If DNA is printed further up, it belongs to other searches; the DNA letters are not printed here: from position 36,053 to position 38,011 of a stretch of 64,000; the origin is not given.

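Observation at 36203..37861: Single-polypeptide MocA + XdhC/CoxI + YHS fusion next to a form-I Mo-Cu CO dehydrogenase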

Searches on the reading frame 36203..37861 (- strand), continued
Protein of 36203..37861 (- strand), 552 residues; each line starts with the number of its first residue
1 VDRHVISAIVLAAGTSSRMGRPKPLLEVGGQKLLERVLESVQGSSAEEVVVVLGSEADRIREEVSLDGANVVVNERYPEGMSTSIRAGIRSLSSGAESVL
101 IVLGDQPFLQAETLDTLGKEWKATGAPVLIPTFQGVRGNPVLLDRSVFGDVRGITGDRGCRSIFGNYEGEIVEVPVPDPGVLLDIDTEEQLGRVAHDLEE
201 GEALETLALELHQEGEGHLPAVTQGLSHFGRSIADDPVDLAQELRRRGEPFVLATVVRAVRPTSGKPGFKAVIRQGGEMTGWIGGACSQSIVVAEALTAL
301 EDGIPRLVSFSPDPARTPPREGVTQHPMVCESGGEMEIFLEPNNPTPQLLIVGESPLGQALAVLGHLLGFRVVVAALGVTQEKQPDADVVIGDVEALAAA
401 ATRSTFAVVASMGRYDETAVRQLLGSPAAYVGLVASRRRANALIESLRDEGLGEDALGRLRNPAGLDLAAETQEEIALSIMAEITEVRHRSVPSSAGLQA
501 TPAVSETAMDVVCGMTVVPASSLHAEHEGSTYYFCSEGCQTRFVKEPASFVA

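Call 10: find_homologous_proteins(query=window:36203-37861:-, max_evalue=1e-10)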
Query window:36203-37861:- (552 aa): 836 proteins with E <= 1e-10 among 8000 candidates; the best 120 are listed.
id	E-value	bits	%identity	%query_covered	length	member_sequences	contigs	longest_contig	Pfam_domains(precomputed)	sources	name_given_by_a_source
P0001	0.0e+0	1183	100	99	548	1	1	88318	PF02625.22,PF01128.26,PF13478.13,PF04945.20,PF12804.14,PF02348.26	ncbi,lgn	ncbi:MAG: NTP transferase domain-containing protein [Thermoplasmata archaeon]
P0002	0.0e+0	1013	85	99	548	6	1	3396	PF02625.22,PF01128.26,PF13478.13,PF04945.20,PF12804.14,PF02348.26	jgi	jgi:xanthine dehydrogenase accessory factor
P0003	0.0e+0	1012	84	99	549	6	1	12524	PF02625.22,PF01128.26,PF13478.13,PF04945.20,PF12804.14,PF02348.26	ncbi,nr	ncbi:MAG: NTP transferase domain-containing protein [Candidatus Thermoplasmatota archaeon]|nr:NTP tr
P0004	1.9e-281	952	79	99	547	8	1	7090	PF02625.22,PF01128.26,PF13478.13,PF04945.20,PF12804.14,PF02348.26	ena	-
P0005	2.0e-268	909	77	99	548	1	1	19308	PF02625.22,PF01128.26,PF13478.13,PF04945.20,PF12804.14,PF02348.26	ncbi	ncbi:MAG: NTP transferase domain-containing protein [Thermoplasmata archaeon]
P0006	2.2e-268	909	78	99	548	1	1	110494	PF02625.22,PF01128.26,PF13478.13,PF04945.20,PF12804.14,PF02348.26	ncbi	ncbi:MAG: NTP transferase domain-containing protein [Thermoplasmata archaeon]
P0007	6.6e-261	885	74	99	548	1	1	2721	PF02625.22,PF01128.26,PF13478.13,PF04945.20,PF12804.14,PF02348.26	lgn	-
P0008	1.3e-259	880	75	99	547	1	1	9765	PF02625.22,PF01128.26,PF13478.13,PF04945.20,PF12804.14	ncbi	ncbi:MAG: NTP transferase domain-containing protein [Thermoplasmata archaeon]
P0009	2.1e-240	817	76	92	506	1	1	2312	PF02625.22,PF13478.13,PF12804.14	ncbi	ncbi:MAG: NTP transferase domain-containing protein, partial [Thermoplasmata archaeon]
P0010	1.5e-235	801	77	87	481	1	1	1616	PF02625.22,PF01128.26,PF13478.13,PF12804.14,PF02348.26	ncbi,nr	ncbi:MAG: NTP transferase domain-containing protein, partial [Thermoplasmata archaeon]|nr:NTP transf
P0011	1.5e-188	646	86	62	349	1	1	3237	PF02625.22,PF01128.26,PF12804.14,PF02348.26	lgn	-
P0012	7.1e-187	640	86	62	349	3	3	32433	PF02625.22,PF01128.26,PF12804.14,PF02348.26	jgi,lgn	jgi:molybdenum cofactor cytidylyltransferase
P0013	1.2e-176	607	55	99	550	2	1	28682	PF02625.22,PF01128.26,PF13478.13,PF04945.20,PF12804.14,PF02348.26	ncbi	-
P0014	8.0e-175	601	53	99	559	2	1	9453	PF02625.22,PF01128.26,PF13478.13,PF04945.20,PF12804.14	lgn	-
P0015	1.2e-174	600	55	99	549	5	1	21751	PF02625.22,PF01128.26,PF13478.13,PF04945.20,PF12804.14,PF02348.26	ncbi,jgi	ncbi:MAG: NTP transferase domain-containing protein [Thermoplasmata archaeon]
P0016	1.1e-173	597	54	99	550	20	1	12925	PF02625.22,PF01128.26,PF13478.13,PF04945.20,PF12804.14,PF02348.26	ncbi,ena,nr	ncbi:MAG TPA: NTP transferase domain-containing protein [Thermoplasmata archaeon]|nr:NTP transferase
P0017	1.3e-173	597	53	99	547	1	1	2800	PF02625.22,PF01128.26,PF13478.13,PF04945.20,PF12804.14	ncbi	-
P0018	4.9e-171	588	53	100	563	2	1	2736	PF02625.22,PF01128.26,PF13478.13,PF04945.20,PF12804.14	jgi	-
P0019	2.2e-170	586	53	99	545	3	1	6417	PF02625.22,PF01128.26,PF13478.13,PF04945.20,PF12804.14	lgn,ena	-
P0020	2.9e-170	586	54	99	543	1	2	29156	PF02625.22,PF01128.26,PF13478.13,PF04945.20,PF12804.14,PF02348.26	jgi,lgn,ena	-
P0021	1.0e-169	584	53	99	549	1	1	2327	PF02625.22,PF01128.26,PF13478.13,PF04945.20,PF12804.14,PF02348.26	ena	-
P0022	3.1e-169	582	51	100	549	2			PF02625.22,PF01128.26,PF13478.13,PF04945.20,PF12804.14,PF02348.26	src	-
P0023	8.2e-169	581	53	99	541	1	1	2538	PF02625.22,PF01128.26,PF13478.13,PF04945.20,PF12804.14,PF02348.26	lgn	-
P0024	1.3e-168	580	53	99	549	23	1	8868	PF02625.22,PF01128.26,PF13478.13,PF04945.20,PF12804.14,PF02348.26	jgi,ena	-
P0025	1.9e-168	580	53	99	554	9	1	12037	PF02625.22,PF01128.26,PF13478.13,PF04945.20,PF12804.14,PF02348.26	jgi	-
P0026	3.9e-168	578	51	99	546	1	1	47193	PF02625.22,PF01128.26,PF13478.13,PF04945.20,PF12804.14,PF02348.26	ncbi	-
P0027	1.6e-167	576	52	99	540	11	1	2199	PF02625.22,PF01128.26,PF13478.13,PF04945.20,PF12804.14,PF02348.26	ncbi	-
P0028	3.5e-167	575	51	99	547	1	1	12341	PF02625.22,PF01128.26,PF13478.13,PF04945.20,PF12804.14,PF02348.26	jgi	jgi:xanthine dehydrogenase accessory factor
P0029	3.8e-167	575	52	99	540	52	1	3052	PF02625.22,PF01128.26,PF13478.13,PF04945.20,PF12804.14,PF02348.26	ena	-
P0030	4.7e-167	575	52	99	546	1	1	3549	PF02625.22,PF01128.26,PF13478.13,PF04945.20,PF12804.14,PF02348.26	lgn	-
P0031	3.5e-166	572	53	99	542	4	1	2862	PF02625.22,PF01128.26,PF13478.13,PF04945.20,PF12804.14,PF02348.26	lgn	-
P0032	3.8e-166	572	50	99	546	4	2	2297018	PF02625.22,PF01128.26,PF13478.13,PF04945.20,PF12804.14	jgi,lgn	jgi:xanthine dehydrogenase accessory factor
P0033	6.1e-166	571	52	99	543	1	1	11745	PF02625.22,PF01128.26,PF13478.13,PF04945.20,PF12804.14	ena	-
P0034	7.9e-166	571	51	99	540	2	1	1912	PF02625.22,PF01128.26,PF13478.13,PF04945.20,PF12804.14,PF02348.26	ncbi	-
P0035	1.2e-165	570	53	97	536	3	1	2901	PF02625.22,PF13478.13,PF04945.20,PF12804.14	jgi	jgi:xanthine dehydrogenase accessory factor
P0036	1.6e-165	570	52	99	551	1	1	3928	PF02625.22,PF01128.26,PF13478.13,PF04945.20,PF12804.14,PF02348.26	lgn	-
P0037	3.6e-165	569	51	99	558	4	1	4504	PF02625.22,PF01128.26,PF13478.13,PF04945.20,PF12804.14,PF02348.26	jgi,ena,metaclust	metaclust:\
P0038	6.0e-165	568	52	99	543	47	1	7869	PF02625.22,PF01128.26,PF13478.13,PF04945.20,PF12804.14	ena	-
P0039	7.3e-165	568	52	99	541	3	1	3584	PF02625.22,PF01128.26,PF13478.13,PF04945.20,PF12804.14,PF02348.26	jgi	-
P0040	1.4e-164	567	51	99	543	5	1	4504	PF02625.22,PF01128.26,PF13478.13,PF04945.20,PF12804.14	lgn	-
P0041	1.9e-164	566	52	99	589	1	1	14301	PF02625.22,PF01128.26,PF13478.13,PF04945.20,PF12804.14,PF02348.26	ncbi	-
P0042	4.5e-164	565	51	99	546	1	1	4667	PF00483.30,PF02625.22,PF01128.26,PF13478.13,PF04945.20,PF12804.14,PF02348.26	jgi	jgi:xanthine dehydrogenase accessory factor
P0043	5.5e-164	565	52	99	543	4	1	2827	PF00483.30,PF02625.22,PF01128.26,PF13478.13,PF04945.20,PF12804.14,PF02348.26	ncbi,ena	-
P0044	2.5e-163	563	51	99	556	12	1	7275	PF02625.22,PF01128.26,PF13478.13,PF04945.20,PF12804.14,PF02348.26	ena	-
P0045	2.9e-163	562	51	97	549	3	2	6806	PF02625.22,PF01128.26,PF13478.13,PF04945.20,PF12804.14,PF02348.26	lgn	-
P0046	7.1e-163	561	52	99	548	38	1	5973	PF02625.22,PF01128.26,PF13478.13,PF04945.20,PF12804.14,PF02348.26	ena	-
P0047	1.1e-162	561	52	99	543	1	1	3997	PF02625.22,PF01128.26,PF13478.13,PF04945.20,PF12804.14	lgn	-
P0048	2.7e-162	559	52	99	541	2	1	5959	PF02625.22,PF01128.26,PF13478.13,PF04945.20,PF12804.14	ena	-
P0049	3.7e-162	559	50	99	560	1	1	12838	PF02625.22,PF01128.26,PF13478.13,PF04945.20,PF12804.14,PF02348.26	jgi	jgi:xanthine dehydrogenase accessory factor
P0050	5.2e-162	558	50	99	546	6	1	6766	PF02625.22,PF01128.26,PF13478.13,PF04945.20,PF12804.14,PF02348.26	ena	-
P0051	7.8e-162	558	50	99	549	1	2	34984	PF02625.22,PF01128.26,PF13478.13,PF04945.20,PF12804.14,PF02348.26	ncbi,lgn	-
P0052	2.3e-161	556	50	99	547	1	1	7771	PF02625.22,PF01128.26,PF13478.13,PF04945.20,PF12804.14,PF02348.26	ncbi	ncbi:MAG: NTP transferase domain-containing protein [Methanobacteriota archaeon]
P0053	2.9e-161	556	51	99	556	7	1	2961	PF02625.22,PF01128.26,PF13478.13,PF04945.20,PF12804.14,PF02348.26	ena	-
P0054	3.6e-161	555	49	97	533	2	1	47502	PF02625.22,PF13478.13,PF04945.20,PF12804.14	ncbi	-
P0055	4.8e-161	555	50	99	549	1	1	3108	PF02625.22,PF01128.26,PF13478.13,PF04945.20,PF12804.14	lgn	-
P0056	7.2e-161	555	50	99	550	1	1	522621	PF02625.22,PF01128.26,PF13478.13,PF04945.20,PF12804.14,PF02348.26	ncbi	-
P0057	9.3e-161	554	50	99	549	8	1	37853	PF02625.22,PF01128.26,PF13478.13,PF04945.20,PF12804.14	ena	-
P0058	2.5e-160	553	51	97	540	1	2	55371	PF02625.22,PF01128.26,PF13478.13,PF04945.20,PF12804.14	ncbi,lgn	-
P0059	2.5e-160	553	51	99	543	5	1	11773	PF02625.22,PF01128.26,PF13478.13,PF04945.20,PF12804.14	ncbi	-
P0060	6.2e-160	551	51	99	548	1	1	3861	PF02625.22,PF01128.26,PF13478.13,PF04945.20,PF12804.14,PF02348.26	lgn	-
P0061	6.4e-160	551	50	99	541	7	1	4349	PF02625.22,PF01128.26,PF13478.13,PF04945.20,PF12804.14,PF02348.26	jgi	-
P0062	1.0e-159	551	50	99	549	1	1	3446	PF02625.22,PF01128.26,PF13478.13,PF04945.20,PF12804.14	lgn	-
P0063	1.1e-159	551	51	97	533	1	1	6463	PF02625.22,PF13478.13,PF04945.20,PF12804.14,PF02348.26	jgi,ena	-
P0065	8.6e-159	548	48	99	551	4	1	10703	PF02625.22,PF01128.26,PF13478.13,PF04945.20,PF12804.14,PF02348.26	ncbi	-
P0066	2.2e-158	546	50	99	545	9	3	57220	PF02625.22,PF01128.26,PF13478.13,PF04945.20,PF12804.14,PF02348.26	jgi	jgi:xanthine dehydrogenase accessory factor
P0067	3.3e-158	546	50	100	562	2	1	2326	PF02625.22,PF01128.26,PF13478.13,PF04945.20,PF12804.14,PF02348.26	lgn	-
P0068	3.4e-158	546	50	99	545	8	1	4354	PF02625.22,PF01128.26,PF13478.13,PF04945.20,PF12804.14,PF02348.26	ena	-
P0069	5.4e-158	545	50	99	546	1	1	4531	PF02625.22,PF01128.26,PF13478.13,PF04945.20,PF12804.14,PF02348.26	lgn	-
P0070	1.6e-157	543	50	99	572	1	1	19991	PF02625.22,PF01128.26,PF13478.13,PF04945.20,PF12804.14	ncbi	-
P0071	1.9e-157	543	50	99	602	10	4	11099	PF02625.22,PF01128.26,PF13478.13,PF04945.20,PF12804.14,PF02348.26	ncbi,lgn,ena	-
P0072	2.6e-157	543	50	97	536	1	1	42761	PF02625.22,PF13478.13,PF04945.20,PF12804.14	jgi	-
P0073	3.5e-157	542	49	97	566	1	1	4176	PF02625.22,PF01128.26,PF13478.13,PF04945.20,PF12804.14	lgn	-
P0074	4.6e-157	542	50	99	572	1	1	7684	PF02625.22,PF01128.26,PF13478.13,PF04945.20,PF12804.14,PF02348.26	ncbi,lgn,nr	ncbi:MAG TPA: NTP transferase domain-containing protein [Thermoplasmata archaeon]|nr:NTP transferase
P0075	6.0e-157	542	50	99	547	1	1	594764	PF02625.22,PF01128.26,PF13478.13,PF04945.20,PF12804.14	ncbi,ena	-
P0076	8.2e-157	541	50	99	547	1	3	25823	PF02625.22,PF01128.26,PF13478.13,PF04945.20,PF12804.14,PF02348.26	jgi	jgi:xanthine dehydrogenase accessory factor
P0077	9.9e-157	541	50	99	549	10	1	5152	PF02625.22,PF01128.26,PF13478.13,PF04945.20,PF12804.14,PF02348.26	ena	-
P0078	1.3e-156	540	51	97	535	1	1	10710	PF02625.22,PF13478.13,PF04945.20,PF12804.14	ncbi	-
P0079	1.4e-156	540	50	99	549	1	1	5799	PF02625.22,PF01128.26,PF13478.13,PF04945.20,PF12804.14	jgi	jgi:xanthine dehydrogenase accessory factor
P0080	5.4e-156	538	50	99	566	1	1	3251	PF02625.22,PF01128.26,PF13478.13,PF04945.20,PF12804.14,PF02348.26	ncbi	-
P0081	8.9e-156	538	49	97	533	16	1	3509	PF02625.22,PF13478.13,PF04945.20,PF12804.14,PF02348.26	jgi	-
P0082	3.8e-155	536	50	94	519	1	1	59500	PF02625.22,PF13478.13,PF04945.20,PF12804.14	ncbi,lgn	-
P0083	4.2e-155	535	49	99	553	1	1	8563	PF02625.22,PF01128.26,PF13478.13,PF04945.20,PF12804.14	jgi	jgi:xanthine dehydrogenase accessory factor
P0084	7.9e-155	535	51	99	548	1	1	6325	PF02625.22,PF01128.26,PF13478.13,PF04945.20,PF12804.14,PF02348.26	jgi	jgi:xanthine dehydrogenase accessory factor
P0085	1.2e-154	534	50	99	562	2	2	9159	PF02625.22,PF01128.26,PF13478.13,PF04945.20,PF12804.14,PF02348.26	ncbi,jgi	jgi:xanthine dehydrogenase accessory factor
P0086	3.8e-154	532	50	99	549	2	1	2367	PF02625.22,PF01128.26,PF13478.13,PF04945.20,PF12804.14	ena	-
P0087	4.0e-154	532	50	99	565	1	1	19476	PF02625.22,PF01128.26,PF13478.13,PF04945.20,PF12804.14,PF02348.26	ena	-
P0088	4.3e-154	532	49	99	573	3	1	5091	PF02625.22,PF01128.26,PF13478.13,PF04945.20,PF12804.14,PF02348.26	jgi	jgi:xanthine dehydrogenase accessory factor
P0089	6.0e-154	532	49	99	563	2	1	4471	PF00483.30,PF02625.22,PF01128.26,PF13478.13,PF04945.20,PF12804.14,PF02348.26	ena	-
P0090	1.1e-153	531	49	99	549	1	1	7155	PF02625.22,PF01128.26,PF13478.13,PF04945.20,PF12804.14,PF02348.26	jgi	jgi:xanthine dehydrogenase accessory factor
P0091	1.7e-153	530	50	93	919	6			PF02738.24,PF02625.22,PF20256.4,PF13478.13,PF04945.20,PF12804.14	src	-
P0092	2.8e-153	529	50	99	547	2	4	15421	PF02625.22,PF01128.26,PF13478.13,PF04945.20,PF12804.14,PF02348.26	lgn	-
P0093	3.4e-153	529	49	99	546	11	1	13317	PF02625.22,PF01128.26,PF13478.13,PF04945.20,PF12804.14,PF02348.26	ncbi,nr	ncbi:MAG TPA: NTP transferase domain-containing protein [Thermoplasmata archaeon]|nr:NTP transferase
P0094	4.9e-153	529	48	99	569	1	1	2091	PF00483.30,PF02625.22,PF01128.26,PF13478.13,PF04945.20,PF12804.14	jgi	jgi:xanthine dehydrogenase accessory factor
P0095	6.5e-153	528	50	97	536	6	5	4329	PF02625.22,PF13478.13,PF04945.20,PF12804.14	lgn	-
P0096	1.1e-152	527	50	97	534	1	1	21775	PF02625.22,PF01128.26,PF13478.13,PF04945.20,PF12804.14,PF02348.26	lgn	-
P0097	1.3e-152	527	49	99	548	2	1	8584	PF02625.22,PF01128.26,PF13478.13,PF04945.20,PF12804.14,PF02348.26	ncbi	-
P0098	1.4e-152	527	50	99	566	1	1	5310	PF00483.30,PF02625.22,PF01128.26,PF13478.13,PF04945.20,PF12804.14,PF02348.26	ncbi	-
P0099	2.0e-152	527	49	99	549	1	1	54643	PF02625.22,PF01128.26,PF13478.13,PF04945.20,PF12804.14,PF02348.26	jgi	jgi:xanthine dehydrogenase accessory factor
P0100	2.2e-152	527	50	97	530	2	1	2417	PF02625.22,PF01128.26,PF13478.13,PF04945.20,PF12804.14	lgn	-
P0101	2.3e-152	526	48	99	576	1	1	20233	PF02625.22,PF01128.26,PF13478.13,PF04945.20,PF12804.14,PF02348.26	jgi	jgi:xanthine dehydrogenase accessory factor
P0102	5.4e-152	525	49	99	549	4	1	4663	PF02625.22,PF01128.26,PF13478.13,PF04945.20,PF12804.14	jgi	-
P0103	9.6e-152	524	48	99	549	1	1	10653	PF02625.22,PF01128.26,PF13478.13,PF04945.20,PF12804.14,PF02348.26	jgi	jgi:xanthine dehydrogenase accessory factor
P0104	1.6e-151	524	54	93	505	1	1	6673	PF02625.22,PF13478.13,PF04945.20,PF12804.14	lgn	-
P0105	2.3e-151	523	48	99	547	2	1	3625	PF02625.22,PF01128.26,PF13478.13,PF04945.20,PF12804.14,PF02348.26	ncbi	-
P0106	6.7e-151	522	48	99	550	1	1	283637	PF02625.22,PF01128.26,PF13478.13,PF04945.20,PF12804.14,PF02348.26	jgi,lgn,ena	jgi:xanthine dehydrogenase accessory factor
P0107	1.2e-150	521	49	99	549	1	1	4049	PF02625.22,PF01128.26,PF13478.13,PF04945.20,PF12804.14,PF02348.26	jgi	jgi:xanthine dehydrogenase accessory factor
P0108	1.7e-150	520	49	99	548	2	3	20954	PF02625.22,PF01128.26,PF13478.13,PF04945.20,PF12804.14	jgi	jgi:xanthine dehydrogenase accessory factor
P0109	1.7e-150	520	49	99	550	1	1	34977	PF00483.30,PF02625.22,PF13478.13,PF04945.20,PF12804.14,PF02348.26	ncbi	-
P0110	1.9e-150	520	49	99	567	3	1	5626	PF02625.22,PF01128.26,PF13478.13,PF04945.20,PF12804.14,PF02348.26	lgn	-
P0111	3.2e-150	519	48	99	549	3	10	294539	PF02625.22,PF01128.26,PF13478.13,PF04945.20,PF12804.14,PF02348.26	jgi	-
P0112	1.1e-149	518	49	97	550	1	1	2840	PF02625.22,PF13478.13,PF04945.20,PF12804.14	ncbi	-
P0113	1.2e-149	517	48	97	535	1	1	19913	PF02625.22,PF13478.13,PF04945.20,PF12804.14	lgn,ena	-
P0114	1.3e-149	517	49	99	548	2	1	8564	PF02625.22,PF01128.26,PF13478.13,PF04945.20,PF12804.14,PF02348.26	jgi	jgi:xanthine dehydrogenase accessory factor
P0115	2.1e-149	517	47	98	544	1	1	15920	PF02625.22,PF01128.26,PF13478.13,PF04945.20,PF12804.14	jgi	jgi:xanthine dehydrogenase accessory factor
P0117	4.7e-149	516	48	99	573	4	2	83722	PF02625.22,PF01128.26,PF13478.13,PF04945.20,PF12804.14,PF02348.26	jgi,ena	-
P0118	5.4e-149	515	49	97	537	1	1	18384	PF02625.22,PF13478.13,PF04945.20,PF12804.14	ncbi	-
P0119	7.1e-149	515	48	99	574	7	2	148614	PF02625.22,PF01128.26,PF13478.13,PF04945.20,PF12804.14,PF02348.26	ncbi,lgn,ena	-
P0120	7.6e-149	515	49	96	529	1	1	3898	PF02625.22,PF01128.26,PF13478.13,PF04945.20,PF12804.14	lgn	-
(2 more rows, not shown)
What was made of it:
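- Checked: The public gene model for the identical protein (P0001, 100% identity, 548 aa, 'Thermoplasmata archaeon') starts 4 codons later, at the GTG at 37849 (call 10).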
